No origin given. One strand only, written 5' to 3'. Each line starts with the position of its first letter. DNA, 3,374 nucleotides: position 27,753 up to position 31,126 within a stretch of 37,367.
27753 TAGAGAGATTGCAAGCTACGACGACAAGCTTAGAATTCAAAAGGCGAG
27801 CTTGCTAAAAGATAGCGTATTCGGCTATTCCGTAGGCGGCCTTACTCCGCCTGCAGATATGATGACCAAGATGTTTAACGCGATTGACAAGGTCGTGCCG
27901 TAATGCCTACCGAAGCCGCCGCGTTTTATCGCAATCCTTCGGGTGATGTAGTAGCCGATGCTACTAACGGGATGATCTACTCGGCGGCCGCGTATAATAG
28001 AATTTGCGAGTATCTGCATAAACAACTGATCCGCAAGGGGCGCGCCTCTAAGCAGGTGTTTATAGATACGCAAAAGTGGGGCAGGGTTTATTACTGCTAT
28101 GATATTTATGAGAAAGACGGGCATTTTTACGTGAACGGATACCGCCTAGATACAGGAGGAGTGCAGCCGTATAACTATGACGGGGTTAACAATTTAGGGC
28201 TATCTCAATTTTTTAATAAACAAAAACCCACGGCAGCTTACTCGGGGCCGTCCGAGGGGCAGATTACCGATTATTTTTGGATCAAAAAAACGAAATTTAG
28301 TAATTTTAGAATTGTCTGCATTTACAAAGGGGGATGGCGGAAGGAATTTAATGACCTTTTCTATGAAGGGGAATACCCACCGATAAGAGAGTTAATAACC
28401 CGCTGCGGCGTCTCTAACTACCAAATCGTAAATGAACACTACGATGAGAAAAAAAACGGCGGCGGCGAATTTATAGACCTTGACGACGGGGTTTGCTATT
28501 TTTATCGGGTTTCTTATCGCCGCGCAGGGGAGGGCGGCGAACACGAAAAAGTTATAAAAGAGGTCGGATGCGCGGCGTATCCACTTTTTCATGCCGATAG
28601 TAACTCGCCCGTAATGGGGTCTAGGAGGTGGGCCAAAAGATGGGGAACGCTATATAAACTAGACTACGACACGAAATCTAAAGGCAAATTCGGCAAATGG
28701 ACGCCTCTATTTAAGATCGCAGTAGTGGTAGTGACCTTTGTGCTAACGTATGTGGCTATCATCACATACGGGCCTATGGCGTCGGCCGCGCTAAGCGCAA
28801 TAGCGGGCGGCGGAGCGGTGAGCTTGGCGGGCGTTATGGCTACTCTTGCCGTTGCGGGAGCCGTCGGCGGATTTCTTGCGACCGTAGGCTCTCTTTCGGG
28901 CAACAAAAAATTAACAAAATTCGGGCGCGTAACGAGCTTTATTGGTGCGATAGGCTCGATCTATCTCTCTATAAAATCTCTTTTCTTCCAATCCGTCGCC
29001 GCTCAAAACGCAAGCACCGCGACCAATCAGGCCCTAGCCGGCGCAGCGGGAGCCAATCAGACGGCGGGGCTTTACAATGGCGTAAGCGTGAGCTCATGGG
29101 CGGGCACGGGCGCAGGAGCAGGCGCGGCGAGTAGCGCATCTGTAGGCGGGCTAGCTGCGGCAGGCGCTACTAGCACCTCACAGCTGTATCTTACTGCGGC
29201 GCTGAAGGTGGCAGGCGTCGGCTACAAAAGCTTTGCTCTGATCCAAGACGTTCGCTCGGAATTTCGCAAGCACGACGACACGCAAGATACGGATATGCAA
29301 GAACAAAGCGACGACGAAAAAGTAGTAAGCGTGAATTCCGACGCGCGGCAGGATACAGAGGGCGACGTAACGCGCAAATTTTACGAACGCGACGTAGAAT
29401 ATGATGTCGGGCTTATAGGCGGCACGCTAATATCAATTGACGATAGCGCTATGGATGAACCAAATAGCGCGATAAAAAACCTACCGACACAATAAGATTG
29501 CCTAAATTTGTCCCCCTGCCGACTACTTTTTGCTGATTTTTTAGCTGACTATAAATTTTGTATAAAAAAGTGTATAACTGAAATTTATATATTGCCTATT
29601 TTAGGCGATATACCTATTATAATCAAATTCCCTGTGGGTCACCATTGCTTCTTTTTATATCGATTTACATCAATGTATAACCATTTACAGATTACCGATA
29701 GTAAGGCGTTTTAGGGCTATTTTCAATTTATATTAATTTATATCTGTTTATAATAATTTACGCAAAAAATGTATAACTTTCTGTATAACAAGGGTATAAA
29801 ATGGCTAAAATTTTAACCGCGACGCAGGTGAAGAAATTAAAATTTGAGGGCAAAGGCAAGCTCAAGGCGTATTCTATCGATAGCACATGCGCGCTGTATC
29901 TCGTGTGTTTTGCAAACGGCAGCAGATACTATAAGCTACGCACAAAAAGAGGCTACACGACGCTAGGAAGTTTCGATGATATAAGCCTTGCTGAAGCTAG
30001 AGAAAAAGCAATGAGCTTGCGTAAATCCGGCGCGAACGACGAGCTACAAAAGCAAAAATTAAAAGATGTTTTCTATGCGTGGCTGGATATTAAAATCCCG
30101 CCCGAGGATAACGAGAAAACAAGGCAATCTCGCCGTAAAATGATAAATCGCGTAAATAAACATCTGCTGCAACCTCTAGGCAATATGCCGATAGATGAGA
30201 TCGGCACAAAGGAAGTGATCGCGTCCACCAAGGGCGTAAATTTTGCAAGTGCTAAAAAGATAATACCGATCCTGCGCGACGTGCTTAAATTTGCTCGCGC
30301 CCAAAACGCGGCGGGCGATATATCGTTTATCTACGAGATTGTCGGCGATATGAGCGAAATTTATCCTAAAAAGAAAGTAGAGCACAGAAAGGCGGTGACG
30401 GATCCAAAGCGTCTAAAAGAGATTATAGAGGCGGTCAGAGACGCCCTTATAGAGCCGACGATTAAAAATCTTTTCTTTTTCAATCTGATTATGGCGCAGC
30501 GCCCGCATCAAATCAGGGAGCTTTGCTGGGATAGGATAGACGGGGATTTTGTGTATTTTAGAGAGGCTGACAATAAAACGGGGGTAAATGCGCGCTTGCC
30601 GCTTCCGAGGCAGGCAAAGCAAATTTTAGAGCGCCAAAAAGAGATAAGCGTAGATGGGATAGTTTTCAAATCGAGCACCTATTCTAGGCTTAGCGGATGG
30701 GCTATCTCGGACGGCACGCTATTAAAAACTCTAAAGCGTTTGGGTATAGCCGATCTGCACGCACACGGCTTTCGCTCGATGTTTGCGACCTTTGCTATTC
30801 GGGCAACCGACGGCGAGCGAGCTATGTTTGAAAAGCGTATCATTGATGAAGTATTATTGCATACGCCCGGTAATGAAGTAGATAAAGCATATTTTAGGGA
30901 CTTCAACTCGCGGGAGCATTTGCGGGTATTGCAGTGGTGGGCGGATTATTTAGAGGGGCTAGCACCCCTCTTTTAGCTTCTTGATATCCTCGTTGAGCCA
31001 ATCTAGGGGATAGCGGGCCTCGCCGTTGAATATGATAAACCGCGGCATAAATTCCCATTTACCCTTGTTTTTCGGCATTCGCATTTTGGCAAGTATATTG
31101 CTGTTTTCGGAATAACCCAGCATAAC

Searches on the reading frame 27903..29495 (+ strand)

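Call 63: search_protein_families(library=phrogs, proteins=[window:27903-29495:+], max_evalue=0.00001)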
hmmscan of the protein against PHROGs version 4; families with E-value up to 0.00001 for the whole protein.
window:27903-29495:+ (530 aa): 1 family
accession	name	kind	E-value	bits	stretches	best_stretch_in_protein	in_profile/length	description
phrog_20028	-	unknown function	6.4e-09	35.9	1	24-127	35-125/576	-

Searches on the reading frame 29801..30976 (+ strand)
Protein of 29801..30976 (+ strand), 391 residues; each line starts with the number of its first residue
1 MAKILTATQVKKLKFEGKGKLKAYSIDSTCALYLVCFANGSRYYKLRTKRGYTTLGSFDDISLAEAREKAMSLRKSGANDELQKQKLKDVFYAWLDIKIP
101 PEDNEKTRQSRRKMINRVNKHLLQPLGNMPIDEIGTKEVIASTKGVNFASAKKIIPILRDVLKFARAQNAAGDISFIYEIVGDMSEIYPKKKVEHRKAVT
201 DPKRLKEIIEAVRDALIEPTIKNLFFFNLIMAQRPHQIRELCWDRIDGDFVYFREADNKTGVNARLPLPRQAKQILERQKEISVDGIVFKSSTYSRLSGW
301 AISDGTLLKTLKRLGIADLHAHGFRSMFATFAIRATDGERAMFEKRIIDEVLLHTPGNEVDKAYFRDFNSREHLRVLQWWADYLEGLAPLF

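Call 63: search_protein_families(library=phrogs, proteins=[window:29801-30976:+], max_evalue=0.00001)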
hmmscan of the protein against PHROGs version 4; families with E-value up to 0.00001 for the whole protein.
window:29801-30976:+ (391 aa): 3 families
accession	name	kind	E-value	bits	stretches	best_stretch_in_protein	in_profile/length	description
phrog_1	-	integration and excision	6.8e-34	119.1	1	1-387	85-454/611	integrase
phrog_216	-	integration and excision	1.6e-16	61.3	1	152-387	16-247/301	integrase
phrog_3423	-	unknown function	3.5e-08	34.6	1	2-135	5-149/157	-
